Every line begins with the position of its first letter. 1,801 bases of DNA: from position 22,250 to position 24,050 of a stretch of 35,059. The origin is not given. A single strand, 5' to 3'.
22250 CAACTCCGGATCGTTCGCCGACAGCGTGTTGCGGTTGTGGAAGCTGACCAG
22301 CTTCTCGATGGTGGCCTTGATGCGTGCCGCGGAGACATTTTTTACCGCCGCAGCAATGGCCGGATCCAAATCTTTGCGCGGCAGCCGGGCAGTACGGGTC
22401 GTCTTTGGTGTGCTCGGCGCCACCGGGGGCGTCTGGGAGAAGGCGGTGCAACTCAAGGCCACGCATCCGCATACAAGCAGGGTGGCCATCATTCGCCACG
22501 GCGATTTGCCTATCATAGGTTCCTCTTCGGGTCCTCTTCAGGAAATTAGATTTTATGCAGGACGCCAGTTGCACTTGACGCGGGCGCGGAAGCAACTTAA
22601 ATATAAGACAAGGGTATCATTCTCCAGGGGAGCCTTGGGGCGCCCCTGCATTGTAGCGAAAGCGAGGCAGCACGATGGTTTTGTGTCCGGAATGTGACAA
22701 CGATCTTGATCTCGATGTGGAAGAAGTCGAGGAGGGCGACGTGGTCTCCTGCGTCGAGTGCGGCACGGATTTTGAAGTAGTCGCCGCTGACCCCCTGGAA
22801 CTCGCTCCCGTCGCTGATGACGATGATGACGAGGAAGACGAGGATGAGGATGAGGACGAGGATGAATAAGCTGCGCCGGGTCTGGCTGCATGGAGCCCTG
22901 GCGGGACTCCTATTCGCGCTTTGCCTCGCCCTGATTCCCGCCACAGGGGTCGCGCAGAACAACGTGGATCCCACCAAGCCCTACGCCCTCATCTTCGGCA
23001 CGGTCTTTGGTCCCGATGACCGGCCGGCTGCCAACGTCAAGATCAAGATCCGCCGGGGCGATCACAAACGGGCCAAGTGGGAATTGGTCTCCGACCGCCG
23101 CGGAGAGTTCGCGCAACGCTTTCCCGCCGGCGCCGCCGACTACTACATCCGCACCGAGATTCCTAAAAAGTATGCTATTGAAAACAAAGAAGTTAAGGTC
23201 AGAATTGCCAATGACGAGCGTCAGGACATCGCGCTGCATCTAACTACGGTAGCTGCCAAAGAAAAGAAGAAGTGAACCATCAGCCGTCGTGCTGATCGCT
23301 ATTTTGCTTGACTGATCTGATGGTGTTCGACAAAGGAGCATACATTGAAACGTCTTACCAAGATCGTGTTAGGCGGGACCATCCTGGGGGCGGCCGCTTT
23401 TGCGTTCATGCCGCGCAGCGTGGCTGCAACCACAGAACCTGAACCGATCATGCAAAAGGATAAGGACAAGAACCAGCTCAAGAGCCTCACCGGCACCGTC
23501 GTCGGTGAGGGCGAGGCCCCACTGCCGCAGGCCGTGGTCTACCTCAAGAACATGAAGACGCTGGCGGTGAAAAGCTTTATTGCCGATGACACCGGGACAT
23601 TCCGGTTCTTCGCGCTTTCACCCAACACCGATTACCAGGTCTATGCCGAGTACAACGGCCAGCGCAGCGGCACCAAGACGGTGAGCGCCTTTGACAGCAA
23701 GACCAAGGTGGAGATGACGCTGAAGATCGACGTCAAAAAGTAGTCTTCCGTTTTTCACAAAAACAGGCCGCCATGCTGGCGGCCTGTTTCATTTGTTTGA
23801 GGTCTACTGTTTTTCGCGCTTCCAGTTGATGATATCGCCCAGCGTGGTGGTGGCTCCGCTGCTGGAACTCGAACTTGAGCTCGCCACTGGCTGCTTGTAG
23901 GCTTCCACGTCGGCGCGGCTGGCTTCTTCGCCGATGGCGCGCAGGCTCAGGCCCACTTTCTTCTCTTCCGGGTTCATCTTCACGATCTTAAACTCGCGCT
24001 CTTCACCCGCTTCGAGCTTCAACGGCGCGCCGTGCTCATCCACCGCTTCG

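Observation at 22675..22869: Orphan LysW-like carrier mini-protein whose EDWGE acceptor end is replaced by an encoded poly-Asp/Glu tail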

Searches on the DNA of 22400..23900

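Call 26: search_rna_families(source=window, start=22400, end=23900, threshold=evalue, max_evalue=1)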
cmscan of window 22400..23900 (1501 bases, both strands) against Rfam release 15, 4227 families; matches with E-value up to 1: 4.
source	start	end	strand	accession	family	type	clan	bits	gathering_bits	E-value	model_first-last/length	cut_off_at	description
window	23751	23790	+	RF01388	isrD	Gene; sRNA;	-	26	37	0.015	1-51/51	no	isrD Hfq binding RNA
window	23761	23796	+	RF00489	ctRNA_p42d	Gene; antisense;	-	19.9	50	0.32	1-46/46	no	ctRNA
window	23683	23796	+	RF02069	STnc70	Gene; sRNA;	-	18.7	40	0.53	1-149/149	no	Enterobacterial sRNA STnc70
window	22813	22870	+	RF01276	sR53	Gene; snRNA; snoRNA; CD-box;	-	17.2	49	0.36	1-60/60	no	Small nucleolar RNA sR53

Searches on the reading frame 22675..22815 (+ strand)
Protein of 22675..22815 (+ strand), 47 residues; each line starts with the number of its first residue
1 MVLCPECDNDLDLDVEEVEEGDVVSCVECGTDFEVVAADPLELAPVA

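Call 27: search_protein_representatives(protein=window:22675-22815:+)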
Query: 47 residues. Proteins with E-value up to 0.001 (for the whole library): 475; up to 1e-10: 64; up to 1e-30: 0. The best 150 are listed.
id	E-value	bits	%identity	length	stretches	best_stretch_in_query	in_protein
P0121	3.6e-19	82.9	30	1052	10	4-39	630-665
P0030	4.1e-16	73.5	85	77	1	1-46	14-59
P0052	4.7e-15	70.2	72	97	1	1-46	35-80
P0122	2.1e-13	65.1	71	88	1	2-46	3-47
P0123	2.9e-13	64.7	67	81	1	1-46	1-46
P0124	3.0e-13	64.6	66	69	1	1-47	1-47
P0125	3.1e-13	64.6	72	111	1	1-46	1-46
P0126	8.0e-13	63.3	65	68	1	1-46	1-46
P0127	9.4e-13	63.1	67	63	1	1-46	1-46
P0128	1.5e-12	62.5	70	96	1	1-46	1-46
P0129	1.5e-12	62.5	69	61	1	1-45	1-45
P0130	1.6e-12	62.4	67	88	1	2-46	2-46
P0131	1.6e-12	62.4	70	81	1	1-43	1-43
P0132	2.2e-12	62.0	67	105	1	1-46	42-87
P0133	2.6e-12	61.7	70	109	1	1-46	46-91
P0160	1.8e-11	59.1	64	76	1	2-46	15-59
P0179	5.4e-11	57.6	62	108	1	2-46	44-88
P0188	2.3e-10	55.7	62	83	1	2-46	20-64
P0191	3.1e-10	55.3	61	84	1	1-46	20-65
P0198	1.2e-09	53.5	67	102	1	2-46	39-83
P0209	3.9e-09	51.9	61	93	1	1-46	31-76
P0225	2.0e-08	49.7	57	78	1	1-46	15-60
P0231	7.8e-08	47.9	55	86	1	1-44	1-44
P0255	4.1e-07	45.6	56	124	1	1-43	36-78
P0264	1.2e-06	44.2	57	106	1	1-44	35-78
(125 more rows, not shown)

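Call 30: find_encoding_contigs(protein=P0160, flank=10000, max_places=2)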
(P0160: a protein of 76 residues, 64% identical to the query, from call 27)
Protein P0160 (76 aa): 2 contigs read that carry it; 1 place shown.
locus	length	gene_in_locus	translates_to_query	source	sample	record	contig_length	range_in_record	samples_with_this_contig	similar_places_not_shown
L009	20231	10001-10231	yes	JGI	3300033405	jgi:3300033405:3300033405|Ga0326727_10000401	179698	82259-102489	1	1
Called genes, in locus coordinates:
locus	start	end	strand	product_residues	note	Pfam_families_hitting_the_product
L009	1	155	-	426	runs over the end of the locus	PF00571:CBS (faint), PF05239:PRC (faint), PF03448:MgtE_N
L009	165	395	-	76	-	-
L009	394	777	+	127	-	PF13581:HATPase_c_2, PF02518:HATPase_c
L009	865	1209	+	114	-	PF01740:STAS, PF13466:STAS_2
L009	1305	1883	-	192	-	PF04011:LemA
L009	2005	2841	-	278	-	PF04536:TPM_phosphatase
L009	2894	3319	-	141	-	PF13470:PIN_3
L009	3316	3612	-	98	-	PF02604:PhdYeFM_antitox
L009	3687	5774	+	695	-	PF02897:Peptidase_S9_N, PF00326:Peptidase_S9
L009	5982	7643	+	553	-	PF05227:CHASE3, PF00015:MCPsignal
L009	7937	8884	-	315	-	PF00698:Acyl_transf_1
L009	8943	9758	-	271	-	PF01694:Rhomboid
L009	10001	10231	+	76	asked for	PF21344:Zn_ribbon_LysW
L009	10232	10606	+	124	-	PF13620:CarboxypepD_reg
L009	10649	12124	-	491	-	PF02934:GatB_N, PF02637:GatB_Yqey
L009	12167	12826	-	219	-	-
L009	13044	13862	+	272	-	PF00657:Lipase_GDSL, PF13472:Lipase_GDSL_2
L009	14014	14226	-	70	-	PF04384:Fe-S_assembly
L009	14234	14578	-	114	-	PF07883:Cupin_2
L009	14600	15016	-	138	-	PF00111:Fer2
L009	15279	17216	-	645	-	PF00012:HSP70, PF06723:MreB_Mbl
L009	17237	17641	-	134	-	PF14552:Tautomerase_2, PF01361:Tautomerase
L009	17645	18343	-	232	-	PF00226:DnaJ (weak)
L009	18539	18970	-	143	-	PF01521:Fe-S_biosyn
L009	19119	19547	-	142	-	PF01592:NifU_N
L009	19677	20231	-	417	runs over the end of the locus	PF00266:Aminotran_5, PF01041:DegT_DnrJ_EryC1 (weak), PF01212:Beta_elim_lyase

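Call 31: find_encoding_contigs(protein=P0231, flank=10000, max_places=2)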
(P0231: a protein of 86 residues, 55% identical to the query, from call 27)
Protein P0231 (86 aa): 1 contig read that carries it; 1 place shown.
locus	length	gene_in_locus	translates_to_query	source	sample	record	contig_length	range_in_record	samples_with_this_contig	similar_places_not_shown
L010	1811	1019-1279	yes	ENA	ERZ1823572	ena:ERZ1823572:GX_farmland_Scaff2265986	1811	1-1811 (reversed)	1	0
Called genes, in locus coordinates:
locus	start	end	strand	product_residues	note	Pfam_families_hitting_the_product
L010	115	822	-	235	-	PF00072:Response_reg, PF07238:PilZ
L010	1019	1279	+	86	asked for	PF21344:Zn_ribbon_LysW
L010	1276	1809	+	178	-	?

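Call 32: search_protein_families(library=pfam, proteins=[L010:1276-1809:+, L009:10232-10603:+], max_evalue=0.01)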
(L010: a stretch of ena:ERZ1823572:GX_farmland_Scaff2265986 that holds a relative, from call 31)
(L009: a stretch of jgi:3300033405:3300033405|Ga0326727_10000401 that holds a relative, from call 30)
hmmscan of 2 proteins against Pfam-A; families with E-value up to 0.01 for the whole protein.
L010:1276-1809:+ (178 aa): 3 families
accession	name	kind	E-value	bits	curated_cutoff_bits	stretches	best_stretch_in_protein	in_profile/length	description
PF00733.27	Asn_synthase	-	0.00014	22.1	21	1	39-97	23-81/354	Asparagine synthase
PF02540.23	NAD_synthase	-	0.00027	20.6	21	1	33-96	18-82/242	NAD synthase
PF24167.1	DUF7411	-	0.0003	20.9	28.7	1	36-143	3-108/194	Family of unknown function (DUF7411)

L009:10232-10603:+ (124 aa): 3 families
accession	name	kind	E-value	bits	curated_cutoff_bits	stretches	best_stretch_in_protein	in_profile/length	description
PF13620.12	CarboxypepD_reg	-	9.6e-12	45.5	32.3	1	42-108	1-67/82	Carboxypeptidase regulatory-like domain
PF13715.12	CarbopepD_reg_2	-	2.9e-05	24.5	32.2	1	43-112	1-66/88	CarboxypepD_reg-like domain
PF17210.9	SdrD_B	-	0.0019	18.8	29.7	1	48-112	17-80/112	SdrD B-like domain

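Call 33: find_encoding_contigs(protein=P0198, flank=10000, max_places=2)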
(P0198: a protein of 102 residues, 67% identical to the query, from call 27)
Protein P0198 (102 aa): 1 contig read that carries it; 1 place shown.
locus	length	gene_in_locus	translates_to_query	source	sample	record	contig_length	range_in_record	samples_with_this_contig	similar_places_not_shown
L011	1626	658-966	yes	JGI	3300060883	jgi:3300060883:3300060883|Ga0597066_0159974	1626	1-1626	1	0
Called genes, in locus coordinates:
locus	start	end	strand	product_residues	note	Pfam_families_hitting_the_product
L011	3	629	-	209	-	?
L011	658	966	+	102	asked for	PF21344:Zn_ribbon_LysW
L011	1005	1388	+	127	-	PF13620:CarboxypepD_reg (weak)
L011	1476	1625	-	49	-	?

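Call 34: find_encoding_contigs(protein=P0209, flank=10000, max_places=2)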
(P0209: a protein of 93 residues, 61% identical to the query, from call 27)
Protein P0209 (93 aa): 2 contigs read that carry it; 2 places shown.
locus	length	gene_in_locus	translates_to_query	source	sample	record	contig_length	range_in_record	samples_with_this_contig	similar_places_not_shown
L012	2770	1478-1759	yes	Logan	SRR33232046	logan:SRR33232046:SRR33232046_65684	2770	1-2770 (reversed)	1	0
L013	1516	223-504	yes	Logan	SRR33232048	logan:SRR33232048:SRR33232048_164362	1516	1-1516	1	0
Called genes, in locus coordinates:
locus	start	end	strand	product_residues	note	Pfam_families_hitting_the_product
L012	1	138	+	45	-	?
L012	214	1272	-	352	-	PF00724:Oxidored_FMN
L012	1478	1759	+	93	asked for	PF08274:Zn_Ribbon_YjdM (weak), PF21344:Zn_ribbon_LysW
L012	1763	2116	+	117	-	PF13620:CarboxypepD_reg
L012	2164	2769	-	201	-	?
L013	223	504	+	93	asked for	PF08274:Zn_Ribbon_YjdM (weak), PF21344:Zn_ribbon_LysW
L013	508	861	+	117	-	PF13620:CarboxypepD_reg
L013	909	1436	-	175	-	PF01288:HPPK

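Call 42: list_cluster_members(proteins=[P0160, P0179, P0188, P0198, P0191, P0209, P0225, P0231, P0255, P0264])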
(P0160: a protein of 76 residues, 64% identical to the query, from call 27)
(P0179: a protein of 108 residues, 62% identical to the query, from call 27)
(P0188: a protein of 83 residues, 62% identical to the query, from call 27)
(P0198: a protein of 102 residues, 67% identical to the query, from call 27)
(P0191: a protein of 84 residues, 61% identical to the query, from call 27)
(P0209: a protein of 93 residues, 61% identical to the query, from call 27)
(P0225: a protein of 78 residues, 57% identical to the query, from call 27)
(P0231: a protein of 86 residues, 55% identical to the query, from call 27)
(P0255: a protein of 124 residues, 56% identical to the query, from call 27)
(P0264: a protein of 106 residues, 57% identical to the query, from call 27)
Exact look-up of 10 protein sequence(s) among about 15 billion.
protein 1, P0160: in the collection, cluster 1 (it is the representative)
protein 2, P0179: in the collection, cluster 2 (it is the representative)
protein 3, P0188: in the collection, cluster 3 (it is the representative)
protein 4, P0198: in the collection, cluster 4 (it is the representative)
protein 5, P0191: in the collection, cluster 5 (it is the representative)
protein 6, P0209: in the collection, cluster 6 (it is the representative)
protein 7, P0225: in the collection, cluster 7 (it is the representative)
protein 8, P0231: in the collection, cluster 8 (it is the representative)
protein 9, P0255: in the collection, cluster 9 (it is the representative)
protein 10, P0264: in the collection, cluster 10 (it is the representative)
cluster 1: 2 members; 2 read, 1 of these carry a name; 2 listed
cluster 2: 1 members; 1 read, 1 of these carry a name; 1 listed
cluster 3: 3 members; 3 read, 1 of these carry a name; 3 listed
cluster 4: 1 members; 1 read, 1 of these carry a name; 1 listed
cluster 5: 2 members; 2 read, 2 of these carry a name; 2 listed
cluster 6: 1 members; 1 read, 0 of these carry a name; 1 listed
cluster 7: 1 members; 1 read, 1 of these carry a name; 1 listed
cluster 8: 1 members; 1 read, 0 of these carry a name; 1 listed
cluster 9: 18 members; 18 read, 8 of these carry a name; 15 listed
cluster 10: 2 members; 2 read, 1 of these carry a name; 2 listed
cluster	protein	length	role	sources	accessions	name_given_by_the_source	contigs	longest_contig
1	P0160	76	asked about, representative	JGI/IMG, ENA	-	-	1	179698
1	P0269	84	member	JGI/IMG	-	alpha-aminoadipate carrier protein LysW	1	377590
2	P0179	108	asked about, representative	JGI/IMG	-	alpha-aminoadipate carrier protein LysW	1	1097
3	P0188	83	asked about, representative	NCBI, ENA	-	-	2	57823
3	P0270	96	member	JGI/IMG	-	alpha-aminoadipate carrier protein LysW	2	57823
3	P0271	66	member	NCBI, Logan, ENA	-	-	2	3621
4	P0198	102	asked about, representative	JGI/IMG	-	alpha-aminoadipate carrier protein LysW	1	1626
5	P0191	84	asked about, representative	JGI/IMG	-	alpha-aminoadipate/glutamate carrier protein LysW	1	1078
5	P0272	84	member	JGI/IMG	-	alpha-aminoadipate/glutamate carrier protein LysW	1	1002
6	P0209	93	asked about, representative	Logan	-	-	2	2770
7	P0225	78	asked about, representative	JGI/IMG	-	alpha-aminoadipate/glutamate carrier protein LysW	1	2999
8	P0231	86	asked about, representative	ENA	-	-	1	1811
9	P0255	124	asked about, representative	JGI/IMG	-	-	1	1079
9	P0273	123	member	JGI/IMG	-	alpha-aminoadipate carrier protein LysW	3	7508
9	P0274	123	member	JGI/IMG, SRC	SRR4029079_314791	alpha-aminoadipate/glutamate carrier protein LysW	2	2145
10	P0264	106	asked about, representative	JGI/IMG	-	alpha-aminoadipate carrier protein LysW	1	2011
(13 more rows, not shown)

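Call 43: find_encoding_contigs(protein=P0188, flank=10000, max_places=1)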
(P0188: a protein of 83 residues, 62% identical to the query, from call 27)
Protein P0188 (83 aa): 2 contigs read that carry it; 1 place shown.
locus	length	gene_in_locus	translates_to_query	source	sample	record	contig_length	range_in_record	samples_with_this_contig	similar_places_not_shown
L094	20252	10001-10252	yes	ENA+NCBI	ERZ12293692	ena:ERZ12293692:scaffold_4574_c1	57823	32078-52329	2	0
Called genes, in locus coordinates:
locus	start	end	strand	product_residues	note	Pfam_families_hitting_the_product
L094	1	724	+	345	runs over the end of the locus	PF01073:3Beta_HSD, PF01370:Epimerase, PF02719:Polysacc_synt_2, PF04321:RmlD_sub_bind, PF13460:NAD_binding_10, PF16363:GDP_Man_Dehyd, PF07993:NAD_binding_4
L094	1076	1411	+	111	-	PF00829:Ribosomal_L21p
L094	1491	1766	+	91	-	PF01016:Ribosomal_L27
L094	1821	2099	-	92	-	PF10041:DUF2277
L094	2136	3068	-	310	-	PF00753:Lactamase_B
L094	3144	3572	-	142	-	PF13451:zf_Tbcl, PF23477:zf_Tbcl_2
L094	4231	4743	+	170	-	PF00132:Hexapep (weak), PF25087:GMPPB_C (faint), PF21711:DCTN5, PF25084:LbH_EIF2B (weak), PF00132:Hexapep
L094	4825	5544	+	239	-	-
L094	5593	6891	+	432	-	PF13393:tRNA-synt_His, PF00587:tRNA-synt_2b, PF03129:HGTP_anticodon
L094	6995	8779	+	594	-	PF01336:tRNA_anti-codon, PF00152:tRNA-synt_2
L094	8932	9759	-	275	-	PF01694:Rhomboid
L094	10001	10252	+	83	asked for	PF21344:Zn_ribbon_LysW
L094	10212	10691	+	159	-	PF13620:CarboxypepD_reg, PF13715:CarbopepD_reg_2 (weak), PF17210:SdrD_B (weak)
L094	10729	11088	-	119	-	PF07883:Cupin_2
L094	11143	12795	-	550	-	PF01039:Carboxyl_trans, PF03255:ACCA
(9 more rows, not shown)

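Call 44: find_encoding_contigs(protein=P0273, flank=10000, max_places=2)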
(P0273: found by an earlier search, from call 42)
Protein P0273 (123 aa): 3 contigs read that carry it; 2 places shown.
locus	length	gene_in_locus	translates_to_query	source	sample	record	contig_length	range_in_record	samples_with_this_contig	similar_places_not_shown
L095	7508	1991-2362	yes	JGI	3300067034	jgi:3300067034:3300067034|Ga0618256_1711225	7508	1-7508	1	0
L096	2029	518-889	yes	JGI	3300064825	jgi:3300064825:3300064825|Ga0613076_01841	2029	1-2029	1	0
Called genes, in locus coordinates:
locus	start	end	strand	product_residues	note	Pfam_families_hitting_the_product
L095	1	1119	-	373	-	?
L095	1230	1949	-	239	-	PF00072:Response_reg, PF07238:PilZ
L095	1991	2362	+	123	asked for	PF21344:Zn_ribbon_LysW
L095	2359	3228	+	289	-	-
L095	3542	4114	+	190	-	PF00691:OmpA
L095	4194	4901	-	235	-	PF00215:OMPdecase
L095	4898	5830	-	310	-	PF01180:DHO_dh, PF01207:Dus (faint), PF03060:NMO (weak)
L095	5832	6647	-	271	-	PF00175:NAD_binding_1, PF10418:DHODB_Fe-S_bind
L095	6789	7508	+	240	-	?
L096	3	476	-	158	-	?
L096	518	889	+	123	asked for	PF21344:Zn_ribbon_LysW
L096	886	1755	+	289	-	-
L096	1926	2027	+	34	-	?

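Call 46: search_protein_families(library=ncbifam, proteins=[L095:2359-3225:+], max_evalue=0.001)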
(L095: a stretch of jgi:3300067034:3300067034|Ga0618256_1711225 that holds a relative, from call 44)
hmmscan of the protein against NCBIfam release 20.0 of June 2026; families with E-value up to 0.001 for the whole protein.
L095:2359-3225:+ (289 aa): 3 families
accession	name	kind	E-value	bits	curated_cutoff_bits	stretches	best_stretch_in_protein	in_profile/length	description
TIGR00268.2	TIGR00268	equivalog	7.6e-94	313.8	150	1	23-281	2-259/259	ATP-dependent sacrificial sulfur transferase LarE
TIGR00884.1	guaA_Cterm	equivalog_domain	2.5e-06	27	338.75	0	35-97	17-80/310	glutamine-hydrolyzing GMP synthase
NF010587.0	PRK13980.1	equivalog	6.5e-06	25.5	255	1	33-98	30-96/267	NAD+ synthase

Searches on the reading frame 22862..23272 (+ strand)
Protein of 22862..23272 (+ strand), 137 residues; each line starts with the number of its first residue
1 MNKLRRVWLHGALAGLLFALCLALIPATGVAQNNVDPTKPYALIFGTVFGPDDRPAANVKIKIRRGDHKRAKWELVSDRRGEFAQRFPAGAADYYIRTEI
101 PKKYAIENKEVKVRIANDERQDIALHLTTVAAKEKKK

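Call 15: search_protein_families(library=pfam, proteins=[window:22862-23272:+], max_evalue=0.01)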
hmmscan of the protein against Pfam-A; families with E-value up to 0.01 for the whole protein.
window:22862-23272:+ (137 aa): 2 families
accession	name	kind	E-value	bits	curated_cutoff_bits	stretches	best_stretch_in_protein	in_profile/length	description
PF13620.12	CarboxypepD_reg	-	2.4e-05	25.1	32.3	1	44-125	2-81/82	Carboxypeptidase regulatory-like domain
PF17802.7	SpaA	-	0.0025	18.4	23.1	1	55-122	15-84/91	Prealbumin-like fold domain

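Call 46: search_protein_families(library=ncbifam, proteins=[window:22862-23272:+], max_evalue=0.001)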
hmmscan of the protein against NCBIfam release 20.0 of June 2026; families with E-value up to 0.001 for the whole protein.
window:22862-23272:+ (137 aa): 0 families
